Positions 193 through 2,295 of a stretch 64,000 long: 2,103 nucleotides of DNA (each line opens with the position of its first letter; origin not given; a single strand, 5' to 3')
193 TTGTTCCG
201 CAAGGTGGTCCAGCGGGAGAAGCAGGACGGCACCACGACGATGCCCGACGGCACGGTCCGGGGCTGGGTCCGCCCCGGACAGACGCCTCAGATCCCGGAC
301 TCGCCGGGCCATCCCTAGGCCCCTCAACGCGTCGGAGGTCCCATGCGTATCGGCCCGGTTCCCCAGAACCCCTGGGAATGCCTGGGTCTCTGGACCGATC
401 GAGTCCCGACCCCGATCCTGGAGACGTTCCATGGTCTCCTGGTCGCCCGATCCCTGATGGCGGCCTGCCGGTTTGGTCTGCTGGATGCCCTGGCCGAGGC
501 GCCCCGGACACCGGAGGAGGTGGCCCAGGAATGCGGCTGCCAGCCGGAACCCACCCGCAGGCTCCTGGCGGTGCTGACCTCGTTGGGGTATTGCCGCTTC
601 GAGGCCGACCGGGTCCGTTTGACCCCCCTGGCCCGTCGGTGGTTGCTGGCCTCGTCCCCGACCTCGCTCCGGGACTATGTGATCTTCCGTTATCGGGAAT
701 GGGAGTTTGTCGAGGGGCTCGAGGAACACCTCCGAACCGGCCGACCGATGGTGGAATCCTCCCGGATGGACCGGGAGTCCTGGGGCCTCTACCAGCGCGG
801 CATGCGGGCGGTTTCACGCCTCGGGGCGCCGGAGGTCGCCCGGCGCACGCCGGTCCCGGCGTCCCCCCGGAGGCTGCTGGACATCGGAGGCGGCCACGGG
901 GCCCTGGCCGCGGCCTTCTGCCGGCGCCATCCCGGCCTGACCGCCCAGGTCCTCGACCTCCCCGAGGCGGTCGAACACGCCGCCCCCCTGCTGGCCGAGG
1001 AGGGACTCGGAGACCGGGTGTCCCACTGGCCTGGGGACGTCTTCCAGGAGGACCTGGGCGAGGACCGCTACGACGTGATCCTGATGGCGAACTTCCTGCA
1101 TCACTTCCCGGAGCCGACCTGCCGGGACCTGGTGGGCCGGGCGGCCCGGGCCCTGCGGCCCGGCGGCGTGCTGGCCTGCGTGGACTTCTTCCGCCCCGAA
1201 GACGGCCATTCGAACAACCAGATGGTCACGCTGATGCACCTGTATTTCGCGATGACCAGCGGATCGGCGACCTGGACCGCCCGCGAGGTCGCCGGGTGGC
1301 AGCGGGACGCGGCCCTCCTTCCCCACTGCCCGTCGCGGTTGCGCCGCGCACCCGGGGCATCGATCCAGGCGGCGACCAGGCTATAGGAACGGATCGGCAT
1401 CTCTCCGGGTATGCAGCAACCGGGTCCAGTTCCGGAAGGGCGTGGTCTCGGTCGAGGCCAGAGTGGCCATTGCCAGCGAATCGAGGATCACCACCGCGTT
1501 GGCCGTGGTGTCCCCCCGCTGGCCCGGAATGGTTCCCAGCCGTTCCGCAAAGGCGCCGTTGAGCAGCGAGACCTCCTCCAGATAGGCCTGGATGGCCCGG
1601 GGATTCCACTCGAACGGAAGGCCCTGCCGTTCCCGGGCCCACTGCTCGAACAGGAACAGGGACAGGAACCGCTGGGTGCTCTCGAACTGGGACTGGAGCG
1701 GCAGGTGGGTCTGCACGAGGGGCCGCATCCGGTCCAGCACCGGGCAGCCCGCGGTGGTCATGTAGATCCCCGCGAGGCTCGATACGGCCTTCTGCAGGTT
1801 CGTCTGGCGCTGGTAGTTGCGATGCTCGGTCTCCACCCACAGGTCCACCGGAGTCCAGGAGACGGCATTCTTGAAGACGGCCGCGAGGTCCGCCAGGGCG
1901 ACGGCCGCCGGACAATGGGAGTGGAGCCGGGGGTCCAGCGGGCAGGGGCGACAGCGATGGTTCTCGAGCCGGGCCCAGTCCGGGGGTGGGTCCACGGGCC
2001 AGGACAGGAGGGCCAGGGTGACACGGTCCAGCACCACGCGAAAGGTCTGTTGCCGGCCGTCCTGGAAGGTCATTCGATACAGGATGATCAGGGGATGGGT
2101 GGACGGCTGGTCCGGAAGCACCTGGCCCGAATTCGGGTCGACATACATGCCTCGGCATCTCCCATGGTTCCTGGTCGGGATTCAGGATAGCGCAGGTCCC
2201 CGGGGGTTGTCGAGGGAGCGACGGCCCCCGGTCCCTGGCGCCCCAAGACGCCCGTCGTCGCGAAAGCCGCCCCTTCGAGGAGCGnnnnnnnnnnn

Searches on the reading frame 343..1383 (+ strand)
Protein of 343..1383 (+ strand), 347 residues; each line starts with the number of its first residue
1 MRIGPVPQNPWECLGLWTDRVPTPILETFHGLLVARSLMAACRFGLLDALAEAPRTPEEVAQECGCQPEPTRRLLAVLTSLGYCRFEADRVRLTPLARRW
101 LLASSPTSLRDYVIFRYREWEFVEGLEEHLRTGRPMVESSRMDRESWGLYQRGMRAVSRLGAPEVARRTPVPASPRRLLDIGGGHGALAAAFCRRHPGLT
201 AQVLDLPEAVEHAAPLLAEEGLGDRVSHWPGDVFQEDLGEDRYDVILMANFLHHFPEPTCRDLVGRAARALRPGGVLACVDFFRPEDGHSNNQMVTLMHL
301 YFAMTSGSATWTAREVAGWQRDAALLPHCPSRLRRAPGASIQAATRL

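Call 52: search_protein_families(library=pfam, proteins=[window:343-1383:+], max_evalue=0.0001)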
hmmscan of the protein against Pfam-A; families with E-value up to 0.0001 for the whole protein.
window:343-1383:+ (347 aa): 9 families
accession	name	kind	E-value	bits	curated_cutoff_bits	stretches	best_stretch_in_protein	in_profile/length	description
PF00891.24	Methyltransf_2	-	1.6e-23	83.6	22.3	1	133-307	22-191/210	O-methyltransferase domain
PF13489.12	Methyltransf_23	-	1.6e-13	51.1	27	1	162-297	10-131/164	Methyltransferase domain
PF08100.18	Dimerisation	-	1.6e-12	47.5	25.6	1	20-101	4-91/93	O-methyltransferase dimerisation domain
PF08242.18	Methyltransf_12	-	2.6e-12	47.8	30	1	179-277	1-98/98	Methyltransferase domain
PF13649.12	Methyltransf_25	-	1.2e-11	45.6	27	1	179-275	2-97/97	Methyltransferase domain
PF08241.18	Methyltransf_11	-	1.8e-08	35.4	21.2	1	179-279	1-95/95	Methyltransferase domain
PF05175.20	MTS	-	1.1e-06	28.8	23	1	176-280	33-139/170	Methyltransferase small domain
PF09339.16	HTH_IclR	-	5.1e-05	23.4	22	0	45-85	7-49/52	IclR helix-turn-helix domain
PF25213.1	HVO_A0261_N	-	5.8e-05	23.3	35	0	42-96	12-66/86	HVO_A0261 N-terminal domain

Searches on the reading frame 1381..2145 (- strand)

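Call 52: search_protein_families(library=pfam, proteins=[window:1381-2145:-], max_evalue=0.0001)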
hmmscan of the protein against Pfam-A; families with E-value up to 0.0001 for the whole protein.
window:1381-2145:- (254 aa): 1 family
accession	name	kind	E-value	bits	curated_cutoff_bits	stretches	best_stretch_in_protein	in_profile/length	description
PF21842.1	DUF6901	-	3.2e-56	190.7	27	1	21-233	1-211/222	Domain of unknown function (DUF6901)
